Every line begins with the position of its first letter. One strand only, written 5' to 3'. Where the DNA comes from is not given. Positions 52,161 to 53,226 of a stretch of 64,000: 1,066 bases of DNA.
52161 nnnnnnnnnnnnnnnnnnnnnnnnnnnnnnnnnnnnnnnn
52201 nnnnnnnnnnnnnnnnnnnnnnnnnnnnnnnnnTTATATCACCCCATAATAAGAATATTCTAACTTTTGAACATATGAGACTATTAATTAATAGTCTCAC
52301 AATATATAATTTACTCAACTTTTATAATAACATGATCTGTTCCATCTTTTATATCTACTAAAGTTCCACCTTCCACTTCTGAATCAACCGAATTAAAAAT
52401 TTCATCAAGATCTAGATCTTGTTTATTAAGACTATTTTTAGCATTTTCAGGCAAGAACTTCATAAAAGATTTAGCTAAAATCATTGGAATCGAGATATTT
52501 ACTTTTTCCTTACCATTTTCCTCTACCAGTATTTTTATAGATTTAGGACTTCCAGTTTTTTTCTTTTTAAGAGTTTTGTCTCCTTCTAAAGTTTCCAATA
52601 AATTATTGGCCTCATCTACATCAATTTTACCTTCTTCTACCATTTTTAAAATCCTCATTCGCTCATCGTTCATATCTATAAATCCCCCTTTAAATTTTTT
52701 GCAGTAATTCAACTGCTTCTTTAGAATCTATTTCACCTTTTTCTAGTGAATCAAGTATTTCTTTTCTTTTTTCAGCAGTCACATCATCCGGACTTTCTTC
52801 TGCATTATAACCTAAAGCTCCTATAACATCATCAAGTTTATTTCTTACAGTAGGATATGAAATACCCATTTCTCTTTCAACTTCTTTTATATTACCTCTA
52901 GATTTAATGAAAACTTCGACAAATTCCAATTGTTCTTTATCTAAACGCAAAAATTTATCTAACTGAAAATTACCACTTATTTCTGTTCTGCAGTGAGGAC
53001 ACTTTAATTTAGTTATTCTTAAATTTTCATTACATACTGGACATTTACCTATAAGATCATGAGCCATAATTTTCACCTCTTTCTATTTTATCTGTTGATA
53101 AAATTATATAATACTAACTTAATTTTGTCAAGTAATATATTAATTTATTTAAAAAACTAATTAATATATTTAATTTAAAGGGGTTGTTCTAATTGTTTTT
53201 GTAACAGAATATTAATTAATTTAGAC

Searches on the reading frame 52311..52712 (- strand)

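Call 33: search_protein_families(library=pfam, proteins=[window:52311-52712:-], max_evalue=0.00001)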
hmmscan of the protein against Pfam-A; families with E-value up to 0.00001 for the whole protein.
window:52311-52712:- (133 aa): 1 family
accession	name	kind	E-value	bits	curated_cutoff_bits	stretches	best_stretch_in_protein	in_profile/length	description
PF22746.1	SHOCT-like_DUF2089-C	-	2.6e-12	46.3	27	1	16-46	1-31/32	SHOCT-like domain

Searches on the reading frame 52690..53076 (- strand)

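Call 33: search_protein_families(library=pfam, proteins=[window:52690-53076:-], max_evalue=0.00001)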
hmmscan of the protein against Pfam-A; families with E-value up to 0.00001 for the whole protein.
window:52690-53076:- (128 aa): 2 families
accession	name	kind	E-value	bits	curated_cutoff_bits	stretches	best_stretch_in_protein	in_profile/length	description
PF09862.15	DUF2089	-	3e-26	91.3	33.4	1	45-90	1-46/47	Domain of unknown function (DUF2089)-HTH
PF22747.2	Zn_ribbon_DUF2089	-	1.2e-15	57.7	27.6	1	12-42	1-31/32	DUF2089 zinc ribbon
